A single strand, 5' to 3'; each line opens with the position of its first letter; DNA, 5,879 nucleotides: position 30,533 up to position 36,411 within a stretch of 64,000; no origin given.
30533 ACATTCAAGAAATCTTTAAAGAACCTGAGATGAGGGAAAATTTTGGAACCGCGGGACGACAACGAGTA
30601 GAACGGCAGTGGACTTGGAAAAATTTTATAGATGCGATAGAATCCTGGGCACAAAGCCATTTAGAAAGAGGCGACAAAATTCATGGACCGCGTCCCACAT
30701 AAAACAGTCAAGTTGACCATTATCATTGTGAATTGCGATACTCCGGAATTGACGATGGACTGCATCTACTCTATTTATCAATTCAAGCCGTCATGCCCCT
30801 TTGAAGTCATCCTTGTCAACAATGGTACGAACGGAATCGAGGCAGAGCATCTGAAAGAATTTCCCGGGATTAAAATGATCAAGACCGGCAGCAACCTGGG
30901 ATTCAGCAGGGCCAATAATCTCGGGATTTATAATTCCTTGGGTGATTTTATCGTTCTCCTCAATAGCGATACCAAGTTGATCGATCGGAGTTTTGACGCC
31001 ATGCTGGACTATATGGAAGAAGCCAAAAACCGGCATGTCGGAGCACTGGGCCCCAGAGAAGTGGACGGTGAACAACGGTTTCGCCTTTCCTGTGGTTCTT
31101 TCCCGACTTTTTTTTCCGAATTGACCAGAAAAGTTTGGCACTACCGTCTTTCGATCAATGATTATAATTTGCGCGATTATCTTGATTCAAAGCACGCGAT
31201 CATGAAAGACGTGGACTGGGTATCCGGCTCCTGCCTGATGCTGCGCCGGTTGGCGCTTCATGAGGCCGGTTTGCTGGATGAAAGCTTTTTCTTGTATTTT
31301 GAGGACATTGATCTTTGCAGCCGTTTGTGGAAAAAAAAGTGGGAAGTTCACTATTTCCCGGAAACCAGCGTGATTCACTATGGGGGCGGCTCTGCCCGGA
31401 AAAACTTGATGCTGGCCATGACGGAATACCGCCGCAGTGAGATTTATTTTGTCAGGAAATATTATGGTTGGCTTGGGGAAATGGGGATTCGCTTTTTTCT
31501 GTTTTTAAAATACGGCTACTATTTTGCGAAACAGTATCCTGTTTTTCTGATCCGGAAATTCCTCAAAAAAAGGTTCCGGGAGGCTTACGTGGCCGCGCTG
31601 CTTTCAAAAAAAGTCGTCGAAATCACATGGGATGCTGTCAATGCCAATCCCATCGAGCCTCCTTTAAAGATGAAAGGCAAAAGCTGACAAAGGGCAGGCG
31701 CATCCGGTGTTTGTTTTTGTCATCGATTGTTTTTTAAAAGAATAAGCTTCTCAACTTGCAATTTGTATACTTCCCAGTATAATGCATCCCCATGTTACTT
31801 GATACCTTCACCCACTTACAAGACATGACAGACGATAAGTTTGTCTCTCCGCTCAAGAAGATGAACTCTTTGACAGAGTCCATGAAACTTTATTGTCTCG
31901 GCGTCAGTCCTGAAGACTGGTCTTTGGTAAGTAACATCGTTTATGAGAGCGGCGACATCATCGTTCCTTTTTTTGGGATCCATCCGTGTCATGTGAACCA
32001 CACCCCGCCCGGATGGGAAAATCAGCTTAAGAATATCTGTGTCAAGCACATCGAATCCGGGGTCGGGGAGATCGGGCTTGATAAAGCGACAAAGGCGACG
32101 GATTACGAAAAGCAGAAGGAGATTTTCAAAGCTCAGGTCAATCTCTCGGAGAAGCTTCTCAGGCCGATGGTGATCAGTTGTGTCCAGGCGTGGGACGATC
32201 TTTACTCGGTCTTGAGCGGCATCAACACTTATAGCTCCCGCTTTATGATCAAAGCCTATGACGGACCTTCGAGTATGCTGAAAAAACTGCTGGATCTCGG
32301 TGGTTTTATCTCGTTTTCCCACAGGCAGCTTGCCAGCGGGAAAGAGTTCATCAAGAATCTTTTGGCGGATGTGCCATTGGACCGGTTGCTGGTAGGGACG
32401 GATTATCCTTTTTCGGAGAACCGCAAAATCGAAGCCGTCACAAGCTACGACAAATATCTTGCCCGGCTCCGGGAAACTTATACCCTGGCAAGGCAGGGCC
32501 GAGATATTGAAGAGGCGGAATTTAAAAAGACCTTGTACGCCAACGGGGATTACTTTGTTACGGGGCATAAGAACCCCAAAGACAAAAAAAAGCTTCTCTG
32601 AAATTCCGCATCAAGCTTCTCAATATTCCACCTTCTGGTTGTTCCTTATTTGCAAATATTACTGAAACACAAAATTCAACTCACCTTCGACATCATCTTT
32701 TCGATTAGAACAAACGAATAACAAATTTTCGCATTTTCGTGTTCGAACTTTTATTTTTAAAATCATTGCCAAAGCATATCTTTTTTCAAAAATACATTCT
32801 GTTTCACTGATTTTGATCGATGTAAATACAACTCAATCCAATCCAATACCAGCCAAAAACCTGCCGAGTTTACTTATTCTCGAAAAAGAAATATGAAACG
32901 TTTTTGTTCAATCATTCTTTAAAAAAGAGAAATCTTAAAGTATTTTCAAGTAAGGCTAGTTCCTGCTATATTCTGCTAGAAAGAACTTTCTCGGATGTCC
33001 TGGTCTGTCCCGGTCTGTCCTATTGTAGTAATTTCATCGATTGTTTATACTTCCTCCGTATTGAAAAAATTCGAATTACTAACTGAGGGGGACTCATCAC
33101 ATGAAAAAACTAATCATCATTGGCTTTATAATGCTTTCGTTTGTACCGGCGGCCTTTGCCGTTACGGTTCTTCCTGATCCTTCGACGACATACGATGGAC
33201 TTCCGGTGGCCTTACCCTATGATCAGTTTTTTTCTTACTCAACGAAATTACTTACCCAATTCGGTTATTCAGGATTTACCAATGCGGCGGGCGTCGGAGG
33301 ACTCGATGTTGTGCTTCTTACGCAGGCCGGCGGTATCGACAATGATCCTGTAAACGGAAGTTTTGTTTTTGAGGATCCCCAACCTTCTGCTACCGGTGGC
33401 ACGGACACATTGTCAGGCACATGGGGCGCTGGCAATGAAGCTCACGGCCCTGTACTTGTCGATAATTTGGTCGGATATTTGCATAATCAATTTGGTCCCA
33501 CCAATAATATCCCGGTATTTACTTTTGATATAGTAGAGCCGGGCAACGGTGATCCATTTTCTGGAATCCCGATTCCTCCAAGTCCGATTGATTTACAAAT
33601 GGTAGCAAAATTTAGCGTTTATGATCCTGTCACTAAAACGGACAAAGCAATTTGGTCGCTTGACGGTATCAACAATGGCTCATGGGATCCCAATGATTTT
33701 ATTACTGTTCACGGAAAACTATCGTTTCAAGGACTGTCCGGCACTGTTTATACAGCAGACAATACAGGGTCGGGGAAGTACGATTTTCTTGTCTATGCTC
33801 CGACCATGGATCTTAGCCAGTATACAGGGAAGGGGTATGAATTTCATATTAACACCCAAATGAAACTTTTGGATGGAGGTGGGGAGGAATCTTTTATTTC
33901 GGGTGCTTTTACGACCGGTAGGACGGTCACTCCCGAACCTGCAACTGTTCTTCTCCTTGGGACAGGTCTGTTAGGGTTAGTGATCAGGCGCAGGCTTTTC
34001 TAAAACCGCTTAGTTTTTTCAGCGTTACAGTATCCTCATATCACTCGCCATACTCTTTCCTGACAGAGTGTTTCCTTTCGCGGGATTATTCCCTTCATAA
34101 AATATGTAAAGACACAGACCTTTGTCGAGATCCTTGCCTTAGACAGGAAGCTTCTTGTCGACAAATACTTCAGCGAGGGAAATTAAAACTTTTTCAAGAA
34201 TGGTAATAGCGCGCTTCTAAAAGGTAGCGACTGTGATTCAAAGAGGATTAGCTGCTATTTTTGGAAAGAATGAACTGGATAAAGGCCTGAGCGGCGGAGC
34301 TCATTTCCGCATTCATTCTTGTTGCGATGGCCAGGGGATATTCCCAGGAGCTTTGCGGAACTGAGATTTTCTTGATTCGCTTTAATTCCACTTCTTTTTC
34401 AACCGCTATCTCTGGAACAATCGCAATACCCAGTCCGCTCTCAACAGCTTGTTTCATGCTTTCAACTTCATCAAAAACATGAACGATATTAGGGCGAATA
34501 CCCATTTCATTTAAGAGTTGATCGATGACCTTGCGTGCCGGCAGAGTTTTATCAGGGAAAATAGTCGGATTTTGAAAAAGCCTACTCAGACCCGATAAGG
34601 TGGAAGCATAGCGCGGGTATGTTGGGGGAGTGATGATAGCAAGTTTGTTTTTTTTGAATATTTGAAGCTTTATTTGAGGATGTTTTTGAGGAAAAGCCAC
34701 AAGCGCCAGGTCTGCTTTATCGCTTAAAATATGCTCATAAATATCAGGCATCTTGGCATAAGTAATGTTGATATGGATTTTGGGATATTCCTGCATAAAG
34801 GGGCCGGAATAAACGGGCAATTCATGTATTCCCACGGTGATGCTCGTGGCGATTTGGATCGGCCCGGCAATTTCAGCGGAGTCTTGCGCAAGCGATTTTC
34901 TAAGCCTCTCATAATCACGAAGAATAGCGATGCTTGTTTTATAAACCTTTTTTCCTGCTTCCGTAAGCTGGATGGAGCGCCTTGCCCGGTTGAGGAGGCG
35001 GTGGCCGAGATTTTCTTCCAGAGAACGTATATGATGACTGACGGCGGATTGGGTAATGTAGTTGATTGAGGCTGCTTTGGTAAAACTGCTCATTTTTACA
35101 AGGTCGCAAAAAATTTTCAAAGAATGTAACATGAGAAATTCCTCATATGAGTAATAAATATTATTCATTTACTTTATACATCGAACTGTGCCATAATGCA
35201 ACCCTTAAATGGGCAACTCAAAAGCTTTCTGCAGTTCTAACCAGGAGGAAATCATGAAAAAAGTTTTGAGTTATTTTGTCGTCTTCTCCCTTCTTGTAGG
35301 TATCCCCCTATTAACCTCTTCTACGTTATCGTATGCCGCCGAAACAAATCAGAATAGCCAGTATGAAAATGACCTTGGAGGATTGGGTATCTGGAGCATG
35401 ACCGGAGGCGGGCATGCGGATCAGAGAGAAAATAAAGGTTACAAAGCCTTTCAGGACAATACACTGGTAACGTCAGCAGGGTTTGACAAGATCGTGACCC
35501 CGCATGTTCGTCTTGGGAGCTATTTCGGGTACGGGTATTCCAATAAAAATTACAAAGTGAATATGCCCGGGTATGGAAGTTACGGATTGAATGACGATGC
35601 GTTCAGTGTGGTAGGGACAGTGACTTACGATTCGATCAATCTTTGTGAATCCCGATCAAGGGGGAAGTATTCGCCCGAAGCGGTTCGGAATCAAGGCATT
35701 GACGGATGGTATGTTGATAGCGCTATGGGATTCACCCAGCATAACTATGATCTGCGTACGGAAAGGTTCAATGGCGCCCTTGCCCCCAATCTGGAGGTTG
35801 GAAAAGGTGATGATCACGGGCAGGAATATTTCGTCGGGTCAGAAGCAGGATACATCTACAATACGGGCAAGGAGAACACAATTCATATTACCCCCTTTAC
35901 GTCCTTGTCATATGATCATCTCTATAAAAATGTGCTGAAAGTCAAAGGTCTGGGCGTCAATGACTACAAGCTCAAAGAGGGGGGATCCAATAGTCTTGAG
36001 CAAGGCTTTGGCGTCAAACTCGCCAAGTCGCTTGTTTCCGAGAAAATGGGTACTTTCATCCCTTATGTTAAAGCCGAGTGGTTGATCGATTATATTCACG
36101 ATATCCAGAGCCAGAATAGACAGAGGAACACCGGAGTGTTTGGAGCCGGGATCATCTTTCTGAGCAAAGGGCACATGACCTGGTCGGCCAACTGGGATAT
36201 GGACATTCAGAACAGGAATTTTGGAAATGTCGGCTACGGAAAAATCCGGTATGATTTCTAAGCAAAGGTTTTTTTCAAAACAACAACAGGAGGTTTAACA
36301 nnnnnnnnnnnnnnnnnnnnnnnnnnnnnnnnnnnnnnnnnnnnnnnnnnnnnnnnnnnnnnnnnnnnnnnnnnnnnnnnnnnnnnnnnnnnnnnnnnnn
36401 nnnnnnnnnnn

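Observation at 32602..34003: PEP-CTERM protein behind a 500-nt AT-rich leader with a tandem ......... direct repeat; no exosortase in the window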

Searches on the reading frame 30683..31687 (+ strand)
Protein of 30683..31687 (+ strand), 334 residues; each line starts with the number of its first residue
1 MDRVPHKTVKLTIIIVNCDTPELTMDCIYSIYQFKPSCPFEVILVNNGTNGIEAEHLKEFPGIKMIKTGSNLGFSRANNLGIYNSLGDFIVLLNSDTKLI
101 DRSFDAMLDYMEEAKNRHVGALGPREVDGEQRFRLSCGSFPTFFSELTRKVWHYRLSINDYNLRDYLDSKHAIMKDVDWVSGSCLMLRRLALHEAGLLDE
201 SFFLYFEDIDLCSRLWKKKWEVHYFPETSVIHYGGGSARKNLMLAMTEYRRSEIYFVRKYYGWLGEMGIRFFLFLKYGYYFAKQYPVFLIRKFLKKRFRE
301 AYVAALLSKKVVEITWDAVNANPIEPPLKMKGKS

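Call 3: search_protein_families(library=pfam, proteins=[window:30683-31687:+], max_evalue=0.01)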
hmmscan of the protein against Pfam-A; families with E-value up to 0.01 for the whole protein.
window:30683-31687:+ (334 aa): 4 families
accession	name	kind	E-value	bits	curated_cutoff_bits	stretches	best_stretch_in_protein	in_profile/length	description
PF00535.33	Glycos_transf_2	-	1.5e-13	51.4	23.3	1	12-136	1-128/168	Glycosyl transferase family 2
PF13641.12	Glyco_tranf_2_3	-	3.8e-11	43.9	27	1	11-233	3-212/230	Glycosyltransferase like family 2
PF13632.12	Glyco_trans_2_3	-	2e-06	28.2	27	1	151-253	54-137/198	Glycosyl transferase family group 2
PF10111.15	Glyco_tranf_2_2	-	0.00037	20.5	27.3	0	163-222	147-206/276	Glycosyltransferase like family 2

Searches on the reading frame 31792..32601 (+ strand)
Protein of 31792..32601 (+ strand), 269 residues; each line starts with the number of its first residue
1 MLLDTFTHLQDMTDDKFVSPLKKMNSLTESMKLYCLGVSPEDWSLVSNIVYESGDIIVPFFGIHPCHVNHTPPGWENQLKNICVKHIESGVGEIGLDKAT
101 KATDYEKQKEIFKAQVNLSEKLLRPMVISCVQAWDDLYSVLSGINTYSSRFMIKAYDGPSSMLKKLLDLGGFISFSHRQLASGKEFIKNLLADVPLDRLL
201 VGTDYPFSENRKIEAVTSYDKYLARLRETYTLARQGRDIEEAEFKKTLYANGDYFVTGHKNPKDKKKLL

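Call 3: search_protein_families(library=pfam, proteins=[window:31792-32601:+], max_evalue=0.01)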
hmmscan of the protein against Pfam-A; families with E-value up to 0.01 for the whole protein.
window:31792-32601:+ (269 aa): 1 family
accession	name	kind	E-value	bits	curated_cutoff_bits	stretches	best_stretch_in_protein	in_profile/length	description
PF01026.27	TatD_DNase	-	2.3e-34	119.4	27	1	4-251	2-247/253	TatD related DNase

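Call 4: search_protein_families(library=ncbifam, proteins=[window:31792-32601:+], max_evalue=0.01)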
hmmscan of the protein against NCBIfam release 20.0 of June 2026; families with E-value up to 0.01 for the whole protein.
window:31792-32601:+ (269 aa): 6 families
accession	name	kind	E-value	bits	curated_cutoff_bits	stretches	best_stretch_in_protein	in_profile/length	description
TIGR00010.1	TIGR00010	subfamily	2e-29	102.8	206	1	2-207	1-205/253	YchF/TatD family DNA exonuclease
NF041926.1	QatD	equivalog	1.4e-15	57.1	230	1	26-225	17-216/239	Qat anti-phage system TatD family nuclease QatD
NF008075.0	PRK10812.1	equivalog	2.4e-15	56.5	438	1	43-207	47-208/265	metal-dependent hydrolase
NF007745.0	PRK10425.1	equivalog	1.5e-11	44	395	1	62-214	60-213/260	3'-5' ssDNA/RNA exonuclease TatD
NF008522.0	PRK11449.1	equivalog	5.1e-06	25.8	481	1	61-206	63-209/259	metal-dependent hydrolase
NF045965.1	RibF_rel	equivalog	0.008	15.6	200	0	173-216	89-132/279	FAD synthase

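Call 24: list_cluster_members(proteins=[P0001, window:31792-32601:+, window:34248-35168:-])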
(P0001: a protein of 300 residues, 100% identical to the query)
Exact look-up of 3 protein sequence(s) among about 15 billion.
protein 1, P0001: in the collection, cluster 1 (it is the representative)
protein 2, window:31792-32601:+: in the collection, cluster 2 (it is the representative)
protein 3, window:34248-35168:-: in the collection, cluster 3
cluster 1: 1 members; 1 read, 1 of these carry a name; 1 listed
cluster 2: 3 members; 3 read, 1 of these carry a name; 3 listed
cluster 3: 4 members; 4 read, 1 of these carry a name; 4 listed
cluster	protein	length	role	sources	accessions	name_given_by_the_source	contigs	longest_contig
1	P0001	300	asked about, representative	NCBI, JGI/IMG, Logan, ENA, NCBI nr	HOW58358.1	MAG TPA: PEP-CTERM sorting domain-containing protein [Candidatus Omnitrophota bacterium] | PEP-CTERM sorting domain-containing protein [Candidatus Omnitrophota bacterium]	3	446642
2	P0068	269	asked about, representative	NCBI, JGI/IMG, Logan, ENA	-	-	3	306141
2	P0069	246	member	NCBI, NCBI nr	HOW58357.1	MAG TPA: TatD family hydrolase [Candidatus Omnitrophota bacterium] | TatD family hydrolase [Candidatus Omnitrophota bacterium]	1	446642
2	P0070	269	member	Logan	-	-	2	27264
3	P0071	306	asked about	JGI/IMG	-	-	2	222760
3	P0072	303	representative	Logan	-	-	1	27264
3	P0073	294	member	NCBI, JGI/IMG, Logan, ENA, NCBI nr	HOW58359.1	MAG TPA: LysR family transcriptional regulator [Candidatus Omnitrophota bacterium] | LysR family transcriptional regulator [Candidatus Omnitrophota bacterium]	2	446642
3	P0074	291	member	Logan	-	-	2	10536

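Call 29: find_encoding_contigs(protein=window:31792-32601:+, flank=10000, max_places=6)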
Protein window:31792-32601:+ (269 aa): 6 contigs read that carry it; 1 place shown.
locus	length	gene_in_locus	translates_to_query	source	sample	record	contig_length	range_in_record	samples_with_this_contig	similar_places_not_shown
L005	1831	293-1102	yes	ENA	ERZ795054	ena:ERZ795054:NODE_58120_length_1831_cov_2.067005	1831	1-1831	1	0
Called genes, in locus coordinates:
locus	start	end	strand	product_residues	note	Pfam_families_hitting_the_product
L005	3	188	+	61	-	?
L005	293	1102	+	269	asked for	PF01026:TatD_DNase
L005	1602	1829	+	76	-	?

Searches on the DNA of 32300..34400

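Call 11: search_rna_families(source=window, start=32300, end=34400, threshold=evalue, max_evalue=10)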
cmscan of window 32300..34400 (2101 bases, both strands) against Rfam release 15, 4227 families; matches with E-value up to 10: 4.
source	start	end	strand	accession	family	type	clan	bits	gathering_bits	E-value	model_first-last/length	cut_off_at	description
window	32697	32774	-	RF01597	snoR22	Gene; snRNA; snoRNA; CD-box;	-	22.7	50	5.5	1-83/83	no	small nucleolar RNA snoR22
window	34014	34104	-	RF00055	SNORD96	Gene; snRNA; snoRNA; CD-box;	CL00072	17.4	43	9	1-85/85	no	Small nucleolar RNA SNORD96 family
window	33355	33380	-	RF01792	eiav_FSE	Cis-reg; frameshift_element;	-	15.1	40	2.1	1-35/35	no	ribosomal frameshift site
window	33089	33124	-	RF01126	sR41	Gene; snRNA; snoRNA; CD-box;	-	12.1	54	9.7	1-53/53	no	Small nucleolar RNA sR41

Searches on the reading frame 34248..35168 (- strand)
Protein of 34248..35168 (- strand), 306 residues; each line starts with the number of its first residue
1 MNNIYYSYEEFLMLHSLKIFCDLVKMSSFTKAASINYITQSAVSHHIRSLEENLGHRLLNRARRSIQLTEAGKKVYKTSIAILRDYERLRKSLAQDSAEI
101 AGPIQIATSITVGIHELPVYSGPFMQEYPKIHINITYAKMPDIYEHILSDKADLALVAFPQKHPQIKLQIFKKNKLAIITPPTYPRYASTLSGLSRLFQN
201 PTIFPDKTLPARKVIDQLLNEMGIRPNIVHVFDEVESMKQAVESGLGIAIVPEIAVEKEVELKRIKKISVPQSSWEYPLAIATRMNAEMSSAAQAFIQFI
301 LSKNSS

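Call 3: search_protein_families(library=pfam, proteins=[window:34248-35168:-], max_evalue=0.01)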
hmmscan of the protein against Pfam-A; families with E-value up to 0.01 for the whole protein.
window:34248-35168:- (306 aa): 3 families
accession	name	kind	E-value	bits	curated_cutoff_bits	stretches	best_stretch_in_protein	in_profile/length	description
PF03466.25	LysR_substrate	-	1.2e-35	123.2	28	1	99-302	3-206/209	LysR substrate binding domain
PF00126.33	HTH_1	-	5.2e-19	68.4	26.6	1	14-73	1-60/60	Bacterial regulatory helix-turn-helix protein, lysR family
PF13531.11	SBP_bac_11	-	0.00059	20.1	25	1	124-303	20-215/227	Bacterial extracellular solute-binding protein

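Call 4: search_protein_families(library=ncbifam, proteins=[window:34248-35168:-], max_evalue=0.01)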
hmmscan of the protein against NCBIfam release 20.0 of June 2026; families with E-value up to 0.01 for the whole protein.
window:34248-35168:- (306 aa): 54 families (the best 25 are shown)
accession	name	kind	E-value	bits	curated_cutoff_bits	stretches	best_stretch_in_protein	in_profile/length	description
NF040786.1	LysR_Sec_metab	equivalog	4.3e-58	196.7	250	1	14-302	3-296/298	selenium metabolism-associated LysR family transcriptional regulator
NF008722.0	PRK11716.1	equivalog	1.5e-44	152.2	246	1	14-300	3-290/293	HTH-type transcriptional activator IlvY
NF047520.1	trans_act_CidR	equivalog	3e-43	148.1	415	1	15-300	4-288/292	cidABC operon transcriptional activator CidR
NF053705.1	TransRegGltCGpos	equivalog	2.3e-37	128.8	350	1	15-301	4-290/300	glutamate biosynthesis transcriptional regulator GltC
NF009327.0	PRK12684.1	subfamily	2.1e-33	115.9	402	1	14-298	3-289/313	CysB family HTH-type transcriptional regulator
NF040889.1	trans_reg_YeiE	equivalog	1.3e-31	109.9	480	1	13-299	4-285/288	DNA-binding transcriptional regulator YeiE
NF008416.0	PRK11242.1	equivalog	1.6e-30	106.5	277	1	16-303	5-290/300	transcriptional regulator CynR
NF008095.0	PRK10837.1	subfamily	2.6e-30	105.7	281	1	13-300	4-286/290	LysR family transcriptional regulator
TIGR03339.1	phn_lysR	subfamily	2.2e-29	102.6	341.1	1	17-286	2-268/279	aminoethylphosphonate catabolism associated LysR family transcriptional regulator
NF008352.0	PRK11139.1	subfamily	1.2e-27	96.8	288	1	13-303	7-291/305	transcriptional regulator GcvA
NF008410.0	PRK11233.1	equivalog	1.5e-27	96.5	309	1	14-302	3-289/305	nitrogen assimilation transcriptional regulator NAC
NF045990.1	TransRegCbbRRhodb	equivalog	6.3e-27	94.4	450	1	11-304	5-300/304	LysR family regulator CbbR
NF045775.1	acetoin_reg_AlsR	exception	3.2e-25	89.2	430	1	14-298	3-286/290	acetoin biosynthesis transcriptional regulator AlsR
NF040888.1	trans_reg_YafC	equivalog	7.2e-25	87.5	470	1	16-302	7-291/293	DNA-binding transcriptional regulator YafC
NF052633.1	LysR_TF_PsrA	exception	8.4e-25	87.3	540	1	14-258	7-251/297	L-proline-binding transcription factor PsrA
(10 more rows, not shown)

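Call 54: find_encoding_contigs(protein=window:34248-35168:-, flank=1000, max_places=10)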
Protein window:34248-35168:- (306 aa): no gene with exactly this product is on record in the collection.

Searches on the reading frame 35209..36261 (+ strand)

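Call 3: search_protein_families(library=pfam, proteins=[window:35209-36261:+], max_evalue=0.01)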
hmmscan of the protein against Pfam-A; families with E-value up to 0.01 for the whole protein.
window:35209-36261:+ (350 aa): 1 family
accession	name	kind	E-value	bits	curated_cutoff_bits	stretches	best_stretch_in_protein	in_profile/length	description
PF03797.25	Autotransporter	-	3.7e-23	83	26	1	61-302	1-209/255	Autotransporter beta-domain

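Call 4: search_protein_families(library=ncbifam, proteins=[window:35209-36261:+], max_evalue=0.01)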
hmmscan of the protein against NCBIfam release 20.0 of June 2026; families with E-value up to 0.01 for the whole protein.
window:35209-36261:+ (350 aa): 1 family
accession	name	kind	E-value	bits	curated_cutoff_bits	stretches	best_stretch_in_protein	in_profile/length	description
TIGR01414.1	autotrans_barl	domain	5e-14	52.2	16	1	50-350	154-432/432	autotransporter outer membrane beta-barrel domain-containing protein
